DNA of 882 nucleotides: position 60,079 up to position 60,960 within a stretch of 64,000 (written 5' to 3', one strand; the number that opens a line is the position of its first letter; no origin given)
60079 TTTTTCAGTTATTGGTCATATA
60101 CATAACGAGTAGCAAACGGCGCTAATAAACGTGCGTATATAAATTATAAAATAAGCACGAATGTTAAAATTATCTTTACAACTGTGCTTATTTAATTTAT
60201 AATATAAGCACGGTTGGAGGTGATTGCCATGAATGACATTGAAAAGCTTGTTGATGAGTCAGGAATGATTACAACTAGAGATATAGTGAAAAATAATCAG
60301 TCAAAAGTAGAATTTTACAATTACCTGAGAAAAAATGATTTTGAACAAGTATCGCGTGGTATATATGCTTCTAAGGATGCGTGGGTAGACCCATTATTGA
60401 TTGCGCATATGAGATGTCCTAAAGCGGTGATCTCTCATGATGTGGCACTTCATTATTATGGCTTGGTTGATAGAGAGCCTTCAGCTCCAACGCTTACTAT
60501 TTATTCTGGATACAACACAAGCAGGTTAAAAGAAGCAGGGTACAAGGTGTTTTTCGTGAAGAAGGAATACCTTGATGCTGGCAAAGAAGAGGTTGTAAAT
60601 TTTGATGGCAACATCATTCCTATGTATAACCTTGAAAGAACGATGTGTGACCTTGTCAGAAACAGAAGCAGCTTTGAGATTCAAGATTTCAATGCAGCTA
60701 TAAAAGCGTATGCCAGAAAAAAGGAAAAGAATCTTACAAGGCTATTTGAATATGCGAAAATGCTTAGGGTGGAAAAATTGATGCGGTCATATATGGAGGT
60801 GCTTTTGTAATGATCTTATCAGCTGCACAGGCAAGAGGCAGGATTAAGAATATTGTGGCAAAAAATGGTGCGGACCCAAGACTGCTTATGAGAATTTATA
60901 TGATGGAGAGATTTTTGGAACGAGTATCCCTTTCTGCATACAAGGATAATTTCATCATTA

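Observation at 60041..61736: AbiEi/AbiEii abortive-infection cargo with its own promoter, operator-like repeats and terminator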

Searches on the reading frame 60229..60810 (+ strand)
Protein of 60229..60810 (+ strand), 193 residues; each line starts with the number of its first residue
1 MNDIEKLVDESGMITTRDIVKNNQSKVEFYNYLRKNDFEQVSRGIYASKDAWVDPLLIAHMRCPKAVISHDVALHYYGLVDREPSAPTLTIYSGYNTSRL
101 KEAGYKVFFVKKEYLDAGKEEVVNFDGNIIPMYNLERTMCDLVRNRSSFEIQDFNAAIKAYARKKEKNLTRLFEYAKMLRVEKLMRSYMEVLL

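Call 3: search_protein_families(library=pfam, proteins=[window:60229-60810:+], max_evalue=0.01)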
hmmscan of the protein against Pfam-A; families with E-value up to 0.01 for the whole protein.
window:60229-60810:+ (193 aa): 1 family
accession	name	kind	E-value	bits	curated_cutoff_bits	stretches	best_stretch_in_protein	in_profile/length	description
PF13338.12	AbiEi_4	-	0.0019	18.7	25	1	4-47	3-47/49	Transcriptional regulator, AbiEi antitoxin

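Call 4: search_protein_families(library=padloc, proteins=[window:60229-60810:+], max_evalue=0.01)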
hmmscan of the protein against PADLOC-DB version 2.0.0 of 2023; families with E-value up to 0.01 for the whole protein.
window:60229-60810:+ (193 aa): 26 families (the best 25 are shown)
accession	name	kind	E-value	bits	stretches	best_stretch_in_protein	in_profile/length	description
PDLC02225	AbiEi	-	6.6e-63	210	1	3-192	9-194/198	AbiEi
PDLC02265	AbiEi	-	6.8e-34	115.3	1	2-192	5-197/198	AbiEi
PDLC02283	AbiEi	-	9.8e-29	98.5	1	4-192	10-200/201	AbiEi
PDLC02248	AbiEi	-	9.5e-28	95.2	1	8-192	12-197/198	AbiEi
PDLC02275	AbiEi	-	2.2e-22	78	1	5-192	4-183/184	AbiEi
PDLC02238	AbiEi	-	5.6e-22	76.4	1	13-188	2-174/180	AbiEi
PDLC02263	AbiEi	-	9.3e-22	76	1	4-192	53-244/244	AbiEi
PDLC02239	AbiEi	-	4e-20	70.3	1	13-192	11-193/195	AbiEi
PDLC02245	AbiEi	-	5.5e-19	66.6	1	6-193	5-194/194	AbiEi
PDLC02262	AbiEi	-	1.7e-15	55.2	1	2-193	16-206/206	AbiEi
PDLC02249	AbiEi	-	1.3e-11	42.6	1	11-160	16-158/184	AbiEi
PDLC02267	AbiEi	-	2.1e-11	41.8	1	26-186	38-192/252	AbiEi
PDLC02254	AbiEi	-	3.2e-11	41.3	1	15-182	19-187/197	AbiEi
PDLC02228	AbiEi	-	1.5e-10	38.8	1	9-147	36-166/216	AbiEi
PDLC02260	AbiEi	-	9.7e-08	29.9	1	9-99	13-107/131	AbiEi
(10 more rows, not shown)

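Call 14: search_solved_structures(query=window:60229-60810:+, max_evalue=1, show_alignments=1)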
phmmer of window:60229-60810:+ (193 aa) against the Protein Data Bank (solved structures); distinct sequences matched with E-value up to 1: 2.
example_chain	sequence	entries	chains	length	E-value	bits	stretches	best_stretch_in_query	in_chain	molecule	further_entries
6y8q_A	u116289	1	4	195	1.3e-18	70.6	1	11-192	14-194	Abortive phage infection protein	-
9hlo_A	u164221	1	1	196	1.3e-18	70.6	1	11-192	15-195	Abortive infection protein AbiGI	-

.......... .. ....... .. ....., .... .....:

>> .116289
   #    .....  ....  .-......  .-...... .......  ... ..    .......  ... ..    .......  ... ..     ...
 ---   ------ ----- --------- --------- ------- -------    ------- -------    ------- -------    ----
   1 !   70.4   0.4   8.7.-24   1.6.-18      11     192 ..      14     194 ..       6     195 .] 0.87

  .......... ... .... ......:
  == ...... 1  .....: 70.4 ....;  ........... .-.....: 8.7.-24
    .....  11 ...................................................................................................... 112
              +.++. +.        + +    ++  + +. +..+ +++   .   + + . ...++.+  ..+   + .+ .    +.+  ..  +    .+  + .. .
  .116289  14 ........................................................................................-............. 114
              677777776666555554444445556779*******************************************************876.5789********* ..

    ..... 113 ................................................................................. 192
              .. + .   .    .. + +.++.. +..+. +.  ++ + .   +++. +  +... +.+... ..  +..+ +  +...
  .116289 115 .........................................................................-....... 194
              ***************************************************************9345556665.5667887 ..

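Call 24: find_related_loci(query=window:60229-60810:+, collection=genome_contigs, flank=8000)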
Query window:60229-60810:+ (193 aa) in genome_contigs; peptide patterns used: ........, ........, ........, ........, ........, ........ (x = any residue, [..] = any of these).
163 stretches matched a pattern; 8 encode a relative of the query (tblastn E <= 1e-3); 8 distinct loci.
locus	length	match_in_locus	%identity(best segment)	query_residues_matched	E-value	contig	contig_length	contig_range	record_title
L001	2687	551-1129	87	1-193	3e-122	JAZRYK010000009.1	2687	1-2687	MAG: Lachnospiraceae bacterium isolate T1900044950_TA20190003.MAGScoT_cleanbin_000007 SGB_3590_k141_348234, whole genome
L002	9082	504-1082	85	1-193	1e-115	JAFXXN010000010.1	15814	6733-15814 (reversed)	MAG: Lachnospiraceae bacterium isolate RGIG6836 Sheep_Rumen-4__c23797, whole genome shotgun sequence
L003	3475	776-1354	84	1-193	1e-117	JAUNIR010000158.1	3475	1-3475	MAG: Lachnospiraceae bacterium isolate S28M_St_metabat_86 NODE_17595_length_3475_cov_12.079825, whole genome shotgun seq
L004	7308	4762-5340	85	1-193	7e-115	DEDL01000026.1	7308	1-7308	MAG TPA_asm: Lachnoclostridium sp. UBA2905 UBA2905_contig_29775, whole genome shotgun sequence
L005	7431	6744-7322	84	1-193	3e-114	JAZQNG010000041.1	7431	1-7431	MAG: Lachnospiraceae bacterium isolate T1900045246_TH20190016.MAGScoT_cleanbin_000055 SGB_5640_k141_80285, whole genome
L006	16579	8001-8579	83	1-193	4e-113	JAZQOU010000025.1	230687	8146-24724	MAG: Lachnospiraceae bacterium isolate T1900045242_TH20190012.MAGScoT_cleanbin_000035 SGB_5546_k141_1462904, whole genom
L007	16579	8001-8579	81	1-193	2e-110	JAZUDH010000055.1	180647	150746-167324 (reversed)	MAG: Lachnospiraceae bacterium isolate T1900045310_TH20190080.MAGScoT_cleanbin_000005 SGB_6215_k141_73852, whole genome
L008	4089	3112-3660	54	11-193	5e-66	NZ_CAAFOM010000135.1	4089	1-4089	MAG: uncultured Catenibacterium sp. isolate HGM09799, whole genome shotgun sequence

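Call 38: search_protein_families(library=pfam, proteins=[L007:3146-5131:+, L007:5245-6225:+, L007:6615-7292:+, L007:10135-11190:+, L007:11406-11918:+, L006:6382-7140:+, L006:7141-7512:-, L006:9589-11736:+, L006:11960-13288:+, L006:3705-4703:+], max_evalue=0.001)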
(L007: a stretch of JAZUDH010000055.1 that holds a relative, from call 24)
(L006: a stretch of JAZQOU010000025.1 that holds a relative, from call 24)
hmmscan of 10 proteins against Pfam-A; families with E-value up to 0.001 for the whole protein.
L007:3146-5131:+ (661 aa): 0 families

L007:5245-6225:+ (326 aa): 0 families

L007:6615-7292:+ (225 aa): 0 families

L007:10135-11190:+ (351 aa): 2 families
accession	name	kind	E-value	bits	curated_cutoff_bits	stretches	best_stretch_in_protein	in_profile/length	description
PF00589.27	Phage_integrase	-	3.6e-34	118.5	27.1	1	181-341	10-171/172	Phage integrase family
PF13495.12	Phage_int_SAM_4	-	8.2e-05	23.4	27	0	39-135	11-81/85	Phage integrase, N-terminal SAM-like domain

L007:11406-11918:+ (170 aa): 0 families

L006:6382-7140:+ (252 aa): 1 family
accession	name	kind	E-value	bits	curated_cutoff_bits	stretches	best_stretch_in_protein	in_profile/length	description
PF24741.1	AlkZ-rel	-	2.2e-89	299.1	26.5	1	21-243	1-221/221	AlkZ related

L006:7141-7512:- (123 aa): 4 families
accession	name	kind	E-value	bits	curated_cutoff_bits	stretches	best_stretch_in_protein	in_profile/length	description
PF01381.28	HTH_3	-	9e-16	58.1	23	1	18-71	2-55/55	Helix-turn-helix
PF13560.12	HTH_31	-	7.5e-08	33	27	1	16-67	5-57/64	Helix-turn-helix domain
PF12844.13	HTH_19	-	4.7e-06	26.8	30.2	1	16-71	3-58/64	Helix-turn-helix domain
PF15731.11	MqsA_antitoxin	-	6.5e-05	23.5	30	1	3-58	60-115/131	Antitoxin component of bacterial toxin-antitoxin system, MqsA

L006:9589-11736:+ (715 aa): 3 families
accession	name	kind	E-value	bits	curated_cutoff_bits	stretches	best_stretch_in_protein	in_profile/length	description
PF00183.23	HSP90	-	9.8e-60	203.4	24.4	2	204-468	1-263/518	Hsp90 protein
PF13589.12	HATPase_c_3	-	1.7e-10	41.5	25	1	54-174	9-105/137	Histidine kinase-, DNA gyrase B-, and HSP90-like ATPase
PF02518.31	HATPase_c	-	4.5e-05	24.3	26.4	1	54-198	12-107/111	Histidine kinase-, DNA gyrase B-, and HSP90-like ATPase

L006:11960-13288:+ (442 aa): 3 families
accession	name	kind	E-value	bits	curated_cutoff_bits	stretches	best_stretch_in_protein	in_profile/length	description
PF07690.21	MFS_1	-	6.1e-25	88.3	33.4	1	38-386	23-346/347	Major Facilitator Superfamily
PF13347.12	MFS_2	-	1e-07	31.3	27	1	28-345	18-331/427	MFS/sugar transport protein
PF12832.13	MFS_1_like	-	0.00032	20.3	25.2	1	42-296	33-273/373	MFS_1 like family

L006:3705-4703:+ (332 aa): 1 family
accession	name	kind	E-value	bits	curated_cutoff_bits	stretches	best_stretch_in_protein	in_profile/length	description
PF08843.17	AbiEii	-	5.4e-36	125.2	22.5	1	44-320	6-237/238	Nucleotidyl transferase AbiEii toxin, Type IV TA system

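Call 40: search_protein_families(library=pfam, proteins=[L004:333-914:+, L004:1559-1936:+, L004:2435-3646:+, L004:3707-4585:+, L004:6248-6904:+, L002:1979-3148:+, L002:4311-5774:+, L002:6485-7114:+, L006:3103-3705:+], max_evalue=0.001)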
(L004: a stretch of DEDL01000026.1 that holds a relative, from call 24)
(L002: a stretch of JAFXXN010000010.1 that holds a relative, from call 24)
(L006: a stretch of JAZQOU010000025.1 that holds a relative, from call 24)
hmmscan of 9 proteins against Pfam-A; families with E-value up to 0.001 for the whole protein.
L004:333-914:+ (193 aa): 1 family
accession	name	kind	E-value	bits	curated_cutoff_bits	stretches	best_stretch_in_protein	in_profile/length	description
PF01694.28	Rhomboid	-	1.3e-22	81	22.6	1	53-185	4-140/143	Rhomboid domain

L004:1559-1936:+ (125 aa): 0 families

L004:2435-3646:+ (403 aa): 1 family
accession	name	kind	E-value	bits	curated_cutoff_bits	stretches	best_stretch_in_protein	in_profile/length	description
PF00132.30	Hexapep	-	4.5e-08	32.9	27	1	340-373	3-36/36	Bacterial transferase hexapeptide (six repeats)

L004:3707-4585:+ (292 aa): 2 families
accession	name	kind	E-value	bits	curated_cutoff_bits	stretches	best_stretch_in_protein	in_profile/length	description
PF19481.4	DUF6017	-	1.8e-41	142.2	27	1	169-285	29-145/148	Family of unknown function (DUF6017)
PF09802.14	Sec66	-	0.00044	20.3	22.1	1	64-126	69-130/180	Preprotein translocase subunit Sec66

L004:6248-6904:+ (218 aa): 0 families

L002:1979-3148:+ (389 aa): 2 families
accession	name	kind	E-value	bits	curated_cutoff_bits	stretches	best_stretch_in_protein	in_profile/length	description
PF13304.12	AAA_21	-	1.2e-12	48.9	27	2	251-325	233-304/304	AAA domain, putative AbiEii toxin, Type IV TA system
PF02463.25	SMC_N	-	5.3e-06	26.5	40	1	54-337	27-215/220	RecF/RecN/SMC N terminal domain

L002:4311-5774:+ (487 aa): 4 families
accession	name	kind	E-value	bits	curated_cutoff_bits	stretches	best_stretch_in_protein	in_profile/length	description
PF01637.24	ATPase_2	-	7.7e-12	45.9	33.2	1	17-229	3-224/225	ATPase domain predominantly from Archaea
PF13401.12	AAA_22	-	3.9e-07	30.9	27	1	34-163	5-123/130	AAA domain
PF13173.12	AAA_14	-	4.4e-07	30.4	27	1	35-196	3-127/129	AAA domain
PF13191.12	AAA_16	-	6.2e-05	24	32.6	1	15-57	2-47/167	AAA ATPase domain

L002:6485-7114:+ (209 aa): 1 family
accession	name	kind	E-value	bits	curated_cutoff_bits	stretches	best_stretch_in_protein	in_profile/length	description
PF22557.2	DuOB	-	4.5e-49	167.8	27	1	4-206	2-210/210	Dual OB-containing domain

L006:3103-3705:+ (200 aa): 1 family
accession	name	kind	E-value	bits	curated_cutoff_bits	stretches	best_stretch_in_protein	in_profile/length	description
PF19570.5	DUF6088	-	3.2e-32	112.1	25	1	9-178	2-170/172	Family of unknown function (DUF6088)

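Call 41: find_related_loci(query=window:60229-60810:+, collection=viral_contigs, flank=6000)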
Query window:60229-60810:+ (193 aa) in viral_contigs; peptide patterns used: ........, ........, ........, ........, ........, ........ (x = any residue, [..] = any of these).
10 stretches matched a pattern, but none encodes a relative of the query by tblastn (E <= 1e-3).

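Call 46: find_related_loci(query=window:60229-60810:+, collection=metagenome_contigs, flank=4000)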
Query window:60229-60810:+ (193 aa) in metagenome_contigs; peptide patterns used: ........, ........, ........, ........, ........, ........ (x = any residue, [..] = any of these).
306 stretches matched a pattern; 46 encode a relative of the query (tblastn E <= 1e-3); 46 distinct loci.
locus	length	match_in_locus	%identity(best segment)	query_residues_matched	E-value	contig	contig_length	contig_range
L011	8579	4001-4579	96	1-193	1e-127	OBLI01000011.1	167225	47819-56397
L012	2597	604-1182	85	1-193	7e-120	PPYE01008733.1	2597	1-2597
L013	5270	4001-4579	81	1-193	3e-109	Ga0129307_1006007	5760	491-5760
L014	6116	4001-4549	54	11-193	3e-66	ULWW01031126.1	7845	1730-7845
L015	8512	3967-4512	54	12-193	4e-66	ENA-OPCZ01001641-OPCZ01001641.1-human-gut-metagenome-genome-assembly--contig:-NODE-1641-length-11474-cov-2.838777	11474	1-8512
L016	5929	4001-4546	54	12-193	4e-66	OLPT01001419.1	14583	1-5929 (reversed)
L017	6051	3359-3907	54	11-193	7e-66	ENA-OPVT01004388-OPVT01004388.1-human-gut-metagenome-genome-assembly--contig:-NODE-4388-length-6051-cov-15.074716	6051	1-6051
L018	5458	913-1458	54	12-193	4e-66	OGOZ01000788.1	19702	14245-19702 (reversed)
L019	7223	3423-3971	54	11-193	7e-66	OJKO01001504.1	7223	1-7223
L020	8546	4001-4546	54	12-193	4e-66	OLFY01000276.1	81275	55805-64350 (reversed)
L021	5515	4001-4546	54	12-193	1e-65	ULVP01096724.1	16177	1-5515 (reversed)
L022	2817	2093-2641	54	11-193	5e-66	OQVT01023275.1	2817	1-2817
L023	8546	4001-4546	54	12-193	1e-65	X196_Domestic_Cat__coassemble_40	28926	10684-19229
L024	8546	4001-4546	54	12-193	2e-65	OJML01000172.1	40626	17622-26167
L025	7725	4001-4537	54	12-190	5e-65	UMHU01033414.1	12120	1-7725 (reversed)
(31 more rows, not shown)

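Call 47: search_protein_families(library=ncbifam, proteins=[window:60229-60810:+], max_evalue=0.001)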
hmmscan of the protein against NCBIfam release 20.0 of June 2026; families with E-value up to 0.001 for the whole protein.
window:60229-60810:+ (193 aa): 0 families

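Call 53: search_protein_families(library=pfam, proteins=[L011:1705-2592:+, L011:2635-3684:+, L011:5659-5877:+, L011:5884-7425:+, L011:7386-7835:+], max_evalue=0.001)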
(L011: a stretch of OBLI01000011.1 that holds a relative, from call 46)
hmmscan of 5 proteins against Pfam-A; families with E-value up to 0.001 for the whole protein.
L011:1705-2592:+ (295 aa): 1 family
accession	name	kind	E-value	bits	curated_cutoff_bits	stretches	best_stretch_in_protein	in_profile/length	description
PF14267.11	DUF4357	-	2.9e-14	53.2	38.4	1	249-291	13-54/54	Domain of unknown function (DUF4357)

L011:2635-3684:+ (349 aa): 1 family
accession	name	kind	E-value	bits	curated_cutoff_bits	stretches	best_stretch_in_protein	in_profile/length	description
PF14281.12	PDDEXK_4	-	3.9e-19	69.7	22.3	1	7-139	2-139/183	PD-(D/E)XK nuclease superfamily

L011:5659-5877:+ (72 aa): 1 family
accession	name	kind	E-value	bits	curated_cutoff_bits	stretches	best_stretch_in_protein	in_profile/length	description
PF20612.3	SHOCT_2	-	4.5e-09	36.8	24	1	11-61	2-52/53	SHOCT domain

L011:5884-7425:+ (513 aa): 3 families
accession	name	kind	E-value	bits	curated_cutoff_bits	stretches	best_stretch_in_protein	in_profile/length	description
PF00239.26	Resolvase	-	9.7e-33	113.7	23.3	1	25-173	1-144/145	Resolvase, N terminal domain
PF07508.19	Recombinase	-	2.3e-28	98.9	21.1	1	195-297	2-100/102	Recombinase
PF13408.12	Zn_ribbon_recom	-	8e-08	33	25.3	1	315-373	2-57/58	Recombinase zinc beta ribbon domain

L011:7386-7835:+ (149 aa): 1 family
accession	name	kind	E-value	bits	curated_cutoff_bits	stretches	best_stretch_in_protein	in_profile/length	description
PF07508.19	Recombinase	-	0.00074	20.2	21.1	0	38-98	7-99/102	Recombinase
